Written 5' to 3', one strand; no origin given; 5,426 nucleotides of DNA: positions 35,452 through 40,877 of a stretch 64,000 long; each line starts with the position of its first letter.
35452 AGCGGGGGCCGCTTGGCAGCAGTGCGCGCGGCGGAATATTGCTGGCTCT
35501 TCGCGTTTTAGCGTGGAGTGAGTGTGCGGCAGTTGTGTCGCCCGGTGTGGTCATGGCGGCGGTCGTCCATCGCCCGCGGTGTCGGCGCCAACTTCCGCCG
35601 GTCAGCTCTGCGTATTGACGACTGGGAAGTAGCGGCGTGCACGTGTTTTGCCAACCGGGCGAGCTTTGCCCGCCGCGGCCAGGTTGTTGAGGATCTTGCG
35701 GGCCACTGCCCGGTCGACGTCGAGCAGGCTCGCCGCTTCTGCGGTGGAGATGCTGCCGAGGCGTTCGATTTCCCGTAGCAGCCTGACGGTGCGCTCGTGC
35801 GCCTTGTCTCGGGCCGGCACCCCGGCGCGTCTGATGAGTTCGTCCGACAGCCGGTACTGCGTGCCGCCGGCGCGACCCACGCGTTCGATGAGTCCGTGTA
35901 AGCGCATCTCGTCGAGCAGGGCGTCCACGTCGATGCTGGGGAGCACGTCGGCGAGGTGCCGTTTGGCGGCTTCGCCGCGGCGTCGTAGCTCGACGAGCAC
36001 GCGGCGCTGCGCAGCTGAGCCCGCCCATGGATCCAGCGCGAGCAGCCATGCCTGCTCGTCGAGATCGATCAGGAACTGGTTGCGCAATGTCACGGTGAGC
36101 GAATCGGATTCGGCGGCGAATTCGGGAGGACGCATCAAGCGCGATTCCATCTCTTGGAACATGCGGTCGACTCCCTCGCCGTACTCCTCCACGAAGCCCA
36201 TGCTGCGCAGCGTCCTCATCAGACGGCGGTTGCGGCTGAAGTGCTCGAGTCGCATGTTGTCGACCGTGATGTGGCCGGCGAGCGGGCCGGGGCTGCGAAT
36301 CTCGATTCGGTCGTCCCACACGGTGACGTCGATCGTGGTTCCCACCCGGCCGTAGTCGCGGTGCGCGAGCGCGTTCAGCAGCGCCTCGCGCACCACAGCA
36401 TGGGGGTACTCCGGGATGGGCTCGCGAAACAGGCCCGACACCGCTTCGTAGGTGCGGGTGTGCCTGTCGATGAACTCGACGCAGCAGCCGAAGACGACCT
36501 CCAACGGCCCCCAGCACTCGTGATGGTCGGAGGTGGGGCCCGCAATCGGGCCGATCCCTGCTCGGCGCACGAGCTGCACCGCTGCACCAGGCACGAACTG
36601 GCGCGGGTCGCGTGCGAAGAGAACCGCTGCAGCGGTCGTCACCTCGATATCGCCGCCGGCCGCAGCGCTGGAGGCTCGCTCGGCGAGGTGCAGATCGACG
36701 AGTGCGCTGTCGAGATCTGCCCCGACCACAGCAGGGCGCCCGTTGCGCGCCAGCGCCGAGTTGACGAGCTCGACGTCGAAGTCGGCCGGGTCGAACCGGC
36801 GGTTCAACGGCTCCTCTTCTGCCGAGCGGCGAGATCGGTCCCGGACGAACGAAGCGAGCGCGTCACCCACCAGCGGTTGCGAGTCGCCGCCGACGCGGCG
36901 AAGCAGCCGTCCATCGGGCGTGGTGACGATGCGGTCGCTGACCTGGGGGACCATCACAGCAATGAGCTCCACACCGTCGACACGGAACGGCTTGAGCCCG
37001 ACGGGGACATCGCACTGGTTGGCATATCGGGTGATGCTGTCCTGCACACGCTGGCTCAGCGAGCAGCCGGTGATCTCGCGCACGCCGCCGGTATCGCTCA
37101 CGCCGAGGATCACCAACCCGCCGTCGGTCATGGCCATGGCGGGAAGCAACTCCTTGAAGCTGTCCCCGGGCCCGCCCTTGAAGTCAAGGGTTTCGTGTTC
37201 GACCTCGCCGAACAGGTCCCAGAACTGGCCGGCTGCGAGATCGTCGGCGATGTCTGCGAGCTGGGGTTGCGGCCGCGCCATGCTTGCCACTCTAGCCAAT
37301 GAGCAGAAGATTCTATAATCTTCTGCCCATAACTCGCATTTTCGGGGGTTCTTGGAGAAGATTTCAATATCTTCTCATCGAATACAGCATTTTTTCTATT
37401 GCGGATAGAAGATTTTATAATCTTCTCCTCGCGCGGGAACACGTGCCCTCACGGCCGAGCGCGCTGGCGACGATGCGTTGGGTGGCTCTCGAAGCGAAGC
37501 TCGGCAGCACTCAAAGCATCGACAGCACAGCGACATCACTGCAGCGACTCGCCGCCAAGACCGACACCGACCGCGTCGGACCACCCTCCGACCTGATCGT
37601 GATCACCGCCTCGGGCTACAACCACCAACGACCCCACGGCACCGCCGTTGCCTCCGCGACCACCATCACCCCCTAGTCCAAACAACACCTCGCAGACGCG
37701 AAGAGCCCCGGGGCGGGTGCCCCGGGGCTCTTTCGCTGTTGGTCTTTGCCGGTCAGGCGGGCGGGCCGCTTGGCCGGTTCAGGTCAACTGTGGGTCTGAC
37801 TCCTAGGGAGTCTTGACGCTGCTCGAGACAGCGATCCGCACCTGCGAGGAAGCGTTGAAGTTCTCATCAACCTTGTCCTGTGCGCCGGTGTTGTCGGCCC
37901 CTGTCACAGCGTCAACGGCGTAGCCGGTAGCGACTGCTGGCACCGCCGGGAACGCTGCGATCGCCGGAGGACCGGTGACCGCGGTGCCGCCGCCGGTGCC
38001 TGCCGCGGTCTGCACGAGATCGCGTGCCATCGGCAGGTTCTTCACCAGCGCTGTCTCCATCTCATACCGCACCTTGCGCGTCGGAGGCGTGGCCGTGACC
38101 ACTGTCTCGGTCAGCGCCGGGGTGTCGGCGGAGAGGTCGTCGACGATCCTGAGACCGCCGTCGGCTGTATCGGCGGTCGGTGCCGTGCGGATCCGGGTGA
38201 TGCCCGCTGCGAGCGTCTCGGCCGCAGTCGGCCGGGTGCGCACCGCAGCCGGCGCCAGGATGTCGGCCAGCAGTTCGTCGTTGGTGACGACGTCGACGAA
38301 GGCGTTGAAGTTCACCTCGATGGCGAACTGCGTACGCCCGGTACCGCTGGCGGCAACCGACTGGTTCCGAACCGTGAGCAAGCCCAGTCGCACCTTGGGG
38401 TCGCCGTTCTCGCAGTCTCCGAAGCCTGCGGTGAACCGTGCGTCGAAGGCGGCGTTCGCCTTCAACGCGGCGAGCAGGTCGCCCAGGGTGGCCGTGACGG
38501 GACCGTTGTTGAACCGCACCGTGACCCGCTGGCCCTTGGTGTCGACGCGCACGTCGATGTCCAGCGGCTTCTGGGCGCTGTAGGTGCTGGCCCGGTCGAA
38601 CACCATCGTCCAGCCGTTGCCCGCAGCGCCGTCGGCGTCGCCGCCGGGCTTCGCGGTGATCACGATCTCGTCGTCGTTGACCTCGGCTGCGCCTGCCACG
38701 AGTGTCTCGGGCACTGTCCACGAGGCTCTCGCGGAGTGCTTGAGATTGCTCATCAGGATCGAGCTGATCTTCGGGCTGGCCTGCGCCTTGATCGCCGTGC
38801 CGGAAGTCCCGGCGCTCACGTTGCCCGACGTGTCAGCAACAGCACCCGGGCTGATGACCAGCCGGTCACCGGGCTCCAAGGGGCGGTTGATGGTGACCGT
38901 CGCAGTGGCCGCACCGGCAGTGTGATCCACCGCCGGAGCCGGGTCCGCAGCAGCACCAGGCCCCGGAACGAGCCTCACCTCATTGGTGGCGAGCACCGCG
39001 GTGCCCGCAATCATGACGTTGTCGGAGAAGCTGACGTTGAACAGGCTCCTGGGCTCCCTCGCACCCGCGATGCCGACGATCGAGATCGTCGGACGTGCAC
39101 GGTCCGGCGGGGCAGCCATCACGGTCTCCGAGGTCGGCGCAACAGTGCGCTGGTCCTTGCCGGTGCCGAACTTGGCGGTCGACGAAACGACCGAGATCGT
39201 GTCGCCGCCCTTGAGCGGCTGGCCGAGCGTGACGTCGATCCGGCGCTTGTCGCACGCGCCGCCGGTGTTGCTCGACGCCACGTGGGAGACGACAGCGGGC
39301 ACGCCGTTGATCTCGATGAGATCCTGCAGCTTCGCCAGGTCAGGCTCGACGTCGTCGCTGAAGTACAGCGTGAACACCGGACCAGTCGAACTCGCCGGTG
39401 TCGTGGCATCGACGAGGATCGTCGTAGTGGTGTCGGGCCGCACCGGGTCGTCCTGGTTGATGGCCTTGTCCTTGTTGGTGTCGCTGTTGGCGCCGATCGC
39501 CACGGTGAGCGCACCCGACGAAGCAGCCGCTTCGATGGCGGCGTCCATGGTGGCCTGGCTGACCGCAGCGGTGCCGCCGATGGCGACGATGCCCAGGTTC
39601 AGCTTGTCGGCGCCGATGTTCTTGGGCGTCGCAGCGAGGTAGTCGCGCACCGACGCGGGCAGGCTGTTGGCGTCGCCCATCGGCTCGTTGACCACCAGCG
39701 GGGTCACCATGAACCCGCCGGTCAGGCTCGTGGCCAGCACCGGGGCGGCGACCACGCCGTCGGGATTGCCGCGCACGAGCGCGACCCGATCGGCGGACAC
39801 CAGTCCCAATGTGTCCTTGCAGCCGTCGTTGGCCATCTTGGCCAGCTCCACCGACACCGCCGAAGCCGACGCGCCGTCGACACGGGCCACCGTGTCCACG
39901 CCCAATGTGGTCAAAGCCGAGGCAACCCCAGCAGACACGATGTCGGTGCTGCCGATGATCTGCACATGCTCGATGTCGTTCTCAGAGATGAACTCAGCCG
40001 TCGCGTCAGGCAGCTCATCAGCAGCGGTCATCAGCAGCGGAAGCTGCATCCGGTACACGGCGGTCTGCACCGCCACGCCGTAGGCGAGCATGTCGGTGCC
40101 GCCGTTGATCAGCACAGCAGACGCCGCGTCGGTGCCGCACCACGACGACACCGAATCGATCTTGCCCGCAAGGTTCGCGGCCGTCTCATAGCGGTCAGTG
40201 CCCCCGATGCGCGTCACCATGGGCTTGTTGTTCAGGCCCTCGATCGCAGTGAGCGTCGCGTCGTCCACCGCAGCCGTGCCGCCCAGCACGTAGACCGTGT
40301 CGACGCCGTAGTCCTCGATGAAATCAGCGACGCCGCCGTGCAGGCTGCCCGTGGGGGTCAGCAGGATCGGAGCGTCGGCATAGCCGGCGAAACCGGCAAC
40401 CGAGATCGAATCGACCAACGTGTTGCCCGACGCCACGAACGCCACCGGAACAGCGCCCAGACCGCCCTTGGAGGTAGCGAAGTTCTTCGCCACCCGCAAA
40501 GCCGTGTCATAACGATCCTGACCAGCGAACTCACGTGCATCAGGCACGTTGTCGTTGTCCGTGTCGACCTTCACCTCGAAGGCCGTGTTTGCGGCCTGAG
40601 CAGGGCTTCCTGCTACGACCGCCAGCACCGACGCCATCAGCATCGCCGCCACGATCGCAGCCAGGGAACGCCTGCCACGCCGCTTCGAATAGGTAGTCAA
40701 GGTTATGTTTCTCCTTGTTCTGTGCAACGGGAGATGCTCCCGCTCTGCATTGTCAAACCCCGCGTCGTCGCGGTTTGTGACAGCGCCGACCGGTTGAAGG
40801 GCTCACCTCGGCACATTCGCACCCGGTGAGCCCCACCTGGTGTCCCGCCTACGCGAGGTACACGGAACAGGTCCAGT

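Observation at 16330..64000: Cassette-like family of six large CWB2 surface (S-layer-type) genes: conserved flanks and termini, variable cores, both orientations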

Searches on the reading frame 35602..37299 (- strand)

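Call 12: search_protein_families(library=pfam, proteins=[window:35602-37299:-], max_evalue=0.001)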
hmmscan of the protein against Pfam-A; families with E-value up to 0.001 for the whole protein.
window:35602-37299:- (565 aa): 3 families
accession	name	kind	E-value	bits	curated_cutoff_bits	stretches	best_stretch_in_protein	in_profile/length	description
PF13749.12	HATPase_c_4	-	2.3e-22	79.2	26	1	320-405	1-89/89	Putative ATP-dependent DNA helicase recG C-terminal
PF04326.19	SLFN_AlbA_2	-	2.4e-07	31.7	25.3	1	34-143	1-117/118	Schlafen, AlbA_2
PF22168.2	DIP2311-like_C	-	3.3e-06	27.7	27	0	512-558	15-61/63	Transcriptional regulator DIP2311-like, C-terminal domain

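Call 93: search_protein_families(library=padloc, proteins=[window:35602-37299:-], max_evalue=0.00001)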
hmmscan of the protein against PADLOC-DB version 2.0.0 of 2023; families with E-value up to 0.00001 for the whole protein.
window:35602-37299:- (565 aa): 3 families
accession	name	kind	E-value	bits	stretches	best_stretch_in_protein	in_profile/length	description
PDLC02394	pAgo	-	1.8e-20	70.4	1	56-408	67-437/1121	-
PDLC02402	Aga_SIR2-PNTD1-PNTD2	-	1.3e-10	38.1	1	212-346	363-489/876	Class I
PDLC02418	Aga_SIR2-Kinase-PNTD1-PNTD2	-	8.7e-08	28.8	1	295-353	317-376/756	Class I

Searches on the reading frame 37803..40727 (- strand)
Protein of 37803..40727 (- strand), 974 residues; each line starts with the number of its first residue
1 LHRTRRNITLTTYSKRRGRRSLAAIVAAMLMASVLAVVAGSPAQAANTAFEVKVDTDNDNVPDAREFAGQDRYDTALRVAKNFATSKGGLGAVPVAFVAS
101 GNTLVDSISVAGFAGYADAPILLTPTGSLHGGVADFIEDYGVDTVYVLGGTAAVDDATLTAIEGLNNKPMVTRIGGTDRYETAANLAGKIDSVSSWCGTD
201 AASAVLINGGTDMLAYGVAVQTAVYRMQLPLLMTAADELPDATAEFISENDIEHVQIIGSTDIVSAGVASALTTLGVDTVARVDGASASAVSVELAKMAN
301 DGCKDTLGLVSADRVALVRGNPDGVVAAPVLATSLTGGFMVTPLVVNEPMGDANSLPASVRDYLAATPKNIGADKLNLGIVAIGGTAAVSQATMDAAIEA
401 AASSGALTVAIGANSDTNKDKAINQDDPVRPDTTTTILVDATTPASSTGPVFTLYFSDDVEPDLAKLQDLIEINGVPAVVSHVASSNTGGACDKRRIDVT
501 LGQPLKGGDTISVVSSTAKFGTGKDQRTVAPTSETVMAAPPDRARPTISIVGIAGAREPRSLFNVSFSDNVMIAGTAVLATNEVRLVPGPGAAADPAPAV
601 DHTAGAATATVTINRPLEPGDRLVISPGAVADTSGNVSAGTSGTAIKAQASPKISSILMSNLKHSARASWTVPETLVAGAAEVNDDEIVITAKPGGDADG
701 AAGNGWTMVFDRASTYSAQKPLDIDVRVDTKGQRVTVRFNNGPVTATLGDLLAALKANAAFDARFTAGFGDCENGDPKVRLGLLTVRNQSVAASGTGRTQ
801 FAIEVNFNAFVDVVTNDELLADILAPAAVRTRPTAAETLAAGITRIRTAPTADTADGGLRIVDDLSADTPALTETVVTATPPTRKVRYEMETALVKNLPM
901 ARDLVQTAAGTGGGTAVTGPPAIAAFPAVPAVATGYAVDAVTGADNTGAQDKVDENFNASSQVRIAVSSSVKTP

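Call 4: search_protein_families(library=pfam, proteins=[window:37803-40727:-], max_evalue=0.01)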
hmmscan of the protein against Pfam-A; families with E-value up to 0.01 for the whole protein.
window:37803-40727:- (974 aa): 1 family
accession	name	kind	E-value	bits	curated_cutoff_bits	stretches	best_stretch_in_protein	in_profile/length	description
PF04122.17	CW_binding_2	-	1.3e-24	87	24.9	2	68-157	3-71/73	Cell wall binding domain 2 (CWB2)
